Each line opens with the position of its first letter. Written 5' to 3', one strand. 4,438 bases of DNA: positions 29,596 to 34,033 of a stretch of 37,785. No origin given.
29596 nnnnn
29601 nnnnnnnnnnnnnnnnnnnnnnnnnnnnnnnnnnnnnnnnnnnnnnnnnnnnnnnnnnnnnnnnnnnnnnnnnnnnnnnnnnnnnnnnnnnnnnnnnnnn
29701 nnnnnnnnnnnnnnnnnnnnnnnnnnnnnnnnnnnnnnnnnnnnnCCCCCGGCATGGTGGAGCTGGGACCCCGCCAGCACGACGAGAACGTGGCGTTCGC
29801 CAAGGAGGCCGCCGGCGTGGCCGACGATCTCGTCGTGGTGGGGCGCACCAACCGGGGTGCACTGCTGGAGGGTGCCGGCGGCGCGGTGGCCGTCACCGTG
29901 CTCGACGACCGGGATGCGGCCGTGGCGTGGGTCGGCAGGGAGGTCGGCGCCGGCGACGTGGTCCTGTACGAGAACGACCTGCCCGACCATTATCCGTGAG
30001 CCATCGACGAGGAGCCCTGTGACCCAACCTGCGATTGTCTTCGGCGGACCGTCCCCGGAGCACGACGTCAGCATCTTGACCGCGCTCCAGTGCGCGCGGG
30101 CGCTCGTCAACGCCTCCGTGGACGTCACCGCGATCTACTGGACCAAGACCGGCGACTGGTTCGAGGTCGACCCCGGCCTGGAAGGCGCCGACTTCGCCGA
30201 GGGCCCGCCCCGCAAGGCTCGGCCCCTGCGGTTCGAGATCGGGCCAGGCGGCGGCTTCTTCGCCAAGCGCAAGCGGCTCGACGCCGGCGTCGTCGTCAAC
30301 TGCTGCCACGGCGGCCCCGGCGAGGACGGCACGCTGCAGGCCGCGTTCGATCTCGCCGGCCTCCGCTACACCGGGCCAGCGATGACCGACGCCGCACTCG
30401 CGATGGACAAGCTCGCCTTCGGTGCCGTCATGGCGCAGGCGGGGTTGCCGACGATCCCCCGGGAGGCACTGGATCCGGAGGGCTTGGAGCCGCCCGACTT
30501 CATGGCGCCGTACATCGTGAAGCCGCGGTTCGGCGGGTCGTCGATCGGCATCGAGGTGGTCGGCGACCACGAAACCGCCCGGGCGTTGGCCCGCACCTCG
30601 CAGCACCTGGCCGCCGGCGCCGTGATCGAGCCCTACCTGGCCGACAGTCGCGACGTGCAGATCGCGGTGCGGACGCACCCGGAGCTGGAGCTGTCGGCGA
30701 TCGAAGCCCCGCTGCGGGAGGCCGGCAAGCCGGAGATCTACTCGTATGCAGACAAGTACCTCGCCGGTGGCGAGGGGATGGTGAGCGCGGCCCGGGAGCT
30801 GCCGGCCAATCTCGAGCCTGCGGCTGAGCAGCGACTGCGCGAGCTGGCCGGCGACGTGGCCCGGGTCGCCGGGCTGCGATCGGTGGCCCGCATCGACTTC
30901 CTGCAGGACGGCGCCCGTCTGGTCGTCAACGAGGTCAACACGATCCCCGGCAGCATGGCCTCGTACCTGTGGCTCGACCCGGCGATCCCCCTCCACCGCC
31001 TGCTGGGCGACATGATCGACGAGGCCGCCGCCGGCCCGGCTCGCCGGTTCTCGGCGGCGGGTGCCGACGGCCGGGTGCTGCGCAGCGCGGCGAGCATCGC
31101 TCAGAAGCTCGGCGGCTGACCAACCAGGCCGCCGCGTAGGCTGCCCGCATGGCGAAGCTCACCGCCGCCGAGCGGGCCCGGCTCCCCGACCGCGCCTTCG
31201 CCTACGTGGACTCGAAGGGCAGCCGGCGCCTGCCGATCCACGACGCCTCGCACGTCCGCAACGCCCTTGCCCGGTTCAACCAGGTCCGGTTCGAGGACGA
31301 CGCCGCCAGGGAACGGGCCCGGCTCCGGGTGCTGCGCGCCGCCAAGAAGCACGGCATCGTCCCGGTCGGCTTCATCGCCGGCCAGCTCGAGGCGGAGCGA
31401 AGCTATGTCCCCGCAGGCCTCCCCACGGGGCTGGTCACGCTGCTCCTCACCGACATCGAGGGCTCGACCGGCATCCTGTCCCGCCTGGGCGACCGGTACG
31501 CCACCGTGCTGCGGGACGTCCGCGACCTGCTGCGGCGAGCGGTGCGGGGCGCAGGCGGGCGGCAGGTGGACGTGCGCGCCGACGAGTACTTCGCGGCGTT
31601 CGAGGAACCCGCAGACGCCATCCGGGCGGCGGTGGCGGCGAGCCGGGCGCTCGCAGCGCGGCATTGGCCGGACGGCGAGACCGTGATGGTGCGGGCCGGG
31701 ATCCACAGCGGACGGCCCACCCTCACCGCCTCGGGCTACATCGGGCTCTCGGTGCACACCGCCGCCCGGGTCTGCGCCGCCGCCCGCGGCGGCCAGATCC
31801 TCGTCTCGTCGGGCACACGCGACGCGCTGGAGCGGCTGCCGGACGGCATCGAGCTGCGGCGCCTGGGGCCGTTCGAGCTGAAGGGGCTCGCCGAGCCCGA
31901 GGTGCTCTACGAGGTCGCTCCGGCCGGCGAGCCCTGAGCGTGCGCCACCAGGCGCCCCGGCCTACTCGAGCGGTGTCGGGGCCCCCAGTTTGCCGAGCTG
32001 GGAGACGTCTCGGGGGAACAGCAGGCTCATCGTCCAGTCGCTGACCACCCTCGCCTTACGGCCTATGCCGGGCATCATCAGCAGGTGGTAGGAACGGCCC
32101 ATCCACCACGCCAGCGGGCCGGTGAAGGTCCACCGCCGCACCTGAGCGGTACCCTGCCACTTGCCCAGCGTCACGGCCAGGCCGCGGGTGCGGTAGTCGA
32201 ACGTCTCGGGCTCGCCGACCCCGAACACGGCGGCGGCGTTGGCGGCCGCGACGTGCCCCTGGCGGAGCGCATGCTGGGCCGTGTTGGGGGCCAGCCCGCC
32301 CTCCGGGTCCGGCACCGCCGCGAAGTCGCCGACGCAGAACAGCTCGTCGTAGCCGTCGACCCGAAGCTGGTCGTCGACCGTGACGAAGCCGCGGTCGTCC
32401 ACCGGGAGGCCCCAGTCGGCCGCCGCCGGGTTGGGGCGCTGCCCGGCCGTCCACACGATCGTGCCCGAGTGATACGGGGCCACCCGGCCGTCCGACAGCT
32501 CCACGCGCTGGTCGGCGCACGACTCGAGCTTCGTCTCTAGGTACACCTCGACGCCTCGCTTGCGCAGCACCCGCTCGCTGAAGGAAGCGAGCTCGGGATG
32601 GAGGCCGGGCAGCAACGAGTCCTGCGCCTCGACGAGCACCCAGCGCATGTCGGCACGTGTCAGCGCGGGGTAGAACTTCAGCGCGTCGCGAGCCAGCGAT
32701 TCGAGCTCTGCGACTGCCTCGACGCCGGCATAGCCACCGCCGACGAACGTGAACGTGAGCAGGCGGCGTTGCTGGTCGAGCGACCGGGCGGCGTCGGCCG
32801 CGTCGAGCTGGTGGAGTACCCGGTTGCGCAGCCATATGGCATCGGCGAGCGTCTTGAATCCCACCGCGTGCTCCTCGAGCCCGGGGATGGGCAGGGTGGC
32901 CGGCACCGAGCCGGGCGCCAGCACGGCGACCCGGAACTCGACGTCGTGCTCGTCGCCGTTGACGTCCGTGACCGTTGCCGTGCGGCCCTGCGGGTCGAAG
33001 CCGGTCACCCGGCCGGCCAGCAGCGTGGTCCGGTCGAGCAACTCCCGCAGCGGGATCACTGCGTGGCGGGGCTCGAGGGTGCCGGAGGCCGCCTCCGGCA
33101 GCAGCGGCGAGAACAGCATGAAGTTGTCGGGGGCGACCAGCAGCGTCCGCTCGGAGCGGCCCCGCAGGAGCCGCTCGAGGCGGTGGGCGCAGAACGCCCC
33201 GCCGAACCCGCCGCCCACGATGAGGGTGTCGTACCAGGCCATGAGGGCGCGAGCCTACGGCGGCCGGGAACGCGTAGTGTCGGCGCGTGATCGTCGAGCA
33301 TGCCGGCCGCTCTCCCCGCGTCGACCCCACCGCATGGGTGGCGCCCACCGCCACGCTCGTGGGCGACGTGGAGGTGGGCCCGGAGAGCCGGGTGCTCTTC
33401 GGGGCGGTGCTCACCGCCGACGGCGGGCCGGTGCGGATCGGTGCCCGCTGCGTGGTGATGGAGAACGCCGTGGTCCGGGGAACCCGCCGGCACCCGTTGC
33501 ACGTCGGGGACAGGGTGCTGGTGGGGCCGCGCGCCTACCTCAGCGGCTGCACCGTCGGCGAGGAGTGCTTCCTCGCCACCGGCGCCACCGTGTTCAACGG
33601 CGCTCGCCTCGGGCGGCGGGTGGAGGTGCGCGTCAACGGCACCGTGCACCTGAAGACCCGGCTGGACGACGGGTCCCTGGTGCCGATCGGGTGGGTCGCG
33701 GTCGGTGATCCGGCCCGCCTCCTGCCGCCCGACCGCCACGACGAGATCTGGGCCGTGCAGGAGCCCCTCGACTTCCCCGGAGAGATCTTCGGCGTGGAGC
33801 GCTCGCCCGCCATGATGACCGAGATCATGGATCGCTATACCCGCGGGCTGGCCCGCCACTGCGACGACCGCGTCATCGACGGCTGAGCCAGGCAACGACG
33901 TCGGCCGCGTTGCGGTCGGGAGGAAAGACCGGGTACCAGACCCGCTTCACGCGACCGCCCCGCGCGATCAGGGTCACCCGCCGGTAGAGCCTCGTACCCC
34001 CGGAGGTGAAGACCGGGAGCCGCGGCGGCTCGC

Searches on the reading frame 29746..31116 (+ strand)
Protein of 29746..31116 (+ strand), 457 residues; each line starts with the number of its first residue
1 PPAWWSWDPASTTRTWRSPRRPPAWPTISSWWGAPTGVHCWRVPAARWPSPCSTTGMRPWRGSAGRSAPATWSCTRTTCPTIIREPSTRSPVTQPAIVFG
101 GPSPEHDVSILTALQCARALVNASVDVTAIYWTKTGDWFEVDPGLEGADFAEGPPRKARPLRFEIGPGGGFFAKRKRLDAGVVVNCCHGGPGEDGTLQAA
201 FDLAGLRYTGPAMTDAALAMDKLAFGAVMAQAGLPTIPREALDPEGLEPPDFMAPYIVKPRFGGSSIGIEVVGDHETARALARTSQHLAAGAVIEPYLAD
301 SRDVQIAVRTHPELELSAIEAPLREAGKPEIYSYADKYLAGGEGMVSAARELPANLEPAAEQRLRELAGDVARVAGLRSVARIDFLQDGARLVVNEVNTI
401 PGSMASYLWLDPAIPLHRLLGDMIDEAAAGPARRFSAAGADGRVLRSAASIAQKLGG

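Call 14: search_protein_families(library=pfam, proteins=[window:29746-31116:+], max_evalue=0.01)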
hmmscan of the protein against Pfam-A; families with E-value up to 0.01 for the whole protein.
window:29746-31116:+ (457 aa): 3 families
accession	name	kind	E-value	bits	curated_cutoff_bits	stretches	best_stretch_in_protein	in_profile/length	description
PF01820.27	Dala_Dala_lig_N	-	2.8e-21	76.7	34.6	1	96-211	3-121/121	D-ala D-ala ligase N-terminus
PF07478.18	Dala_Dala_lig_C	-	5.4e-20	72.2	24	1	252-403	35-178/204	D-ala D-ala ligase C-terminus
PF02786.22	CPSase_L_D2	-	0.0087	16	19.8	0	221-308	1-99/211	Carbamoyl-phosphate synthase L chain, ATP binding domain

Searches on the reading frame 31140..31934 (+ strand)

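Call 14: search_protein_families(library=pfam, proteins=[window:31140-31934:+], max_evalue=0.01)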
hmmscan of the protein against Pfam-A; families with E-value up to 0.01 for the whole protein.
window:31140-31934:+ (265 aa): 3 families
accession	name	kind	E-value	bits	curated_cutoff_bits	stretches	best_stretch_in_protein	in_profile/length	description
PF00211.25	Guanylate_cyc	-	5.8e-09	36.2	21.9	1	97-250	7-173/183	Adenylate and Guanylate cyclase catalytic domain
PF20223.3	DUF6582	-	3.5e-08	34.1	27.3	1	17-73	22-78/83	Family of unknown function (DUF6582)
PF00766.25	ETF_alpha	-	0.006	17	27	0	145-182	15-52/81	Electron transfer flavoprotein FAD-binding domain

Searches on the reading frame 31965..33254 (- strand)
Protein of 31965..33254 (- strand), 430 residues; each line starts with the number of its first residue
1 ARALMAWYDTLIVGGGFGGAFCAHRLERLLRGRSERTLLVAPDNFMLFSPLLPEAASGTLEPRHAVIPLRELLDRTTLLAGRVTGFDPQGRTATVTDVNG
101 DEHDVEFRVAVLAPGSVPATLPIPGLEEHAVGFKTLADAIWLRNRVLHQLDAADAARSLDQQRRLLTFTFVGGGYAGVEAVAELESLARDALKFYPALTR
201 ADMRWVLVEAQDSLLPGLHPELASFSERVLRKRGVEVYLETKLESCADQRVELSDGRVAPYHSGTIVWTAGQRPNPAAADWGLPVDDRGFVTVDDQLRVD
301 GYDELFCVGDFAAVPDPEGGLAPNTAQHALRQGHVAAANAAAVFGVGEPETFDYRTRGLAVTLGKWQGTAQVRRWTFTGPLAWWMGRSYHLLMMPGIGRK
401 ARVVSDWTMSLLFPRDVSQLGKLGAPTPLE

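Call 14: search_protein_families(library=pfam, proteins=[window:31965-33254:-], max_evalue=0.01)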
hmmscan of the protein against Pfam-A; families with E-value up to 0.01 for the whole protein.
window:31965-33254:- (430 aa): 3 families
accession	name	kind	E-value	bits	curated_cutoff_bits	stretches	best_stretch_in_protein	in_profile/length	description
PF07992.20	Pyr_redox_2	-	1.3e-41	143.4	26.1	1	8-333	1-291/291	Pyridine nucleotide-disulphide oxidoreductase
PF00070.33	Pyr_redox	-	3e-09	37.7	22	1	170-247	4-67/82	Pyridine nucleotide-disulphide oxidoreductase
PF01266.30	DAO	-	0.00077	19.5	27.9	0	9-42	1-30/353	FAD dependent oxidoreductase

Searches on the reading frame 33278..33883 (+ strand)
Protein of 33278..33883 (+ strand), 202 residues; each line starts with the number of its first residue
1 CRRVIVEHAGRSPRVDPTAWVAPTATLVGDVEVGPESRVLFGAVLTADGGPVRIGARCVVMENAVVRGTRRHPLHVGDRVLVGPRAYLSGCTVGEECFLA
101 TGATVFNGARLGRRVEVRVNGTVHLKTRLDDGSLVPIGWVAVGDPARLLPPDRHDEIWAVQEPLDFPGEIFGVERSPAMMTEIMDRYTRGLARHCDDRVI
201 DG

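Call 14: search_protein_families(library=pfam, proteins=[window:33278-33883:+], max_evalue=0.01)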
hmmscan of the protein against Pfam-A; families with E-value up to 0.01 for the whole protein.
window:33278-33883:+ (202 aa): 3 families
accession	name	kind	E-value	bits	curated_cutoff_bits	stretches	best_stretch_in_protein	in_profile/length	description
PF00132.30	Hexapep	-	3.2e-14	52.3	27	1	75-106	3-35/36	Bacterial transferase hexapeptide (six repeats)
PF14602.12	Hexapep_2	-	8.8e-07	29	27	1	73-105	1-32/34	Hexapeptide repeat of succinyl-transferase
PF25084.1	LbH_EIF2B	-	0.0084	16.5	54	0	30-120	21-102/105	EIF2B subunit epsilon LbH domain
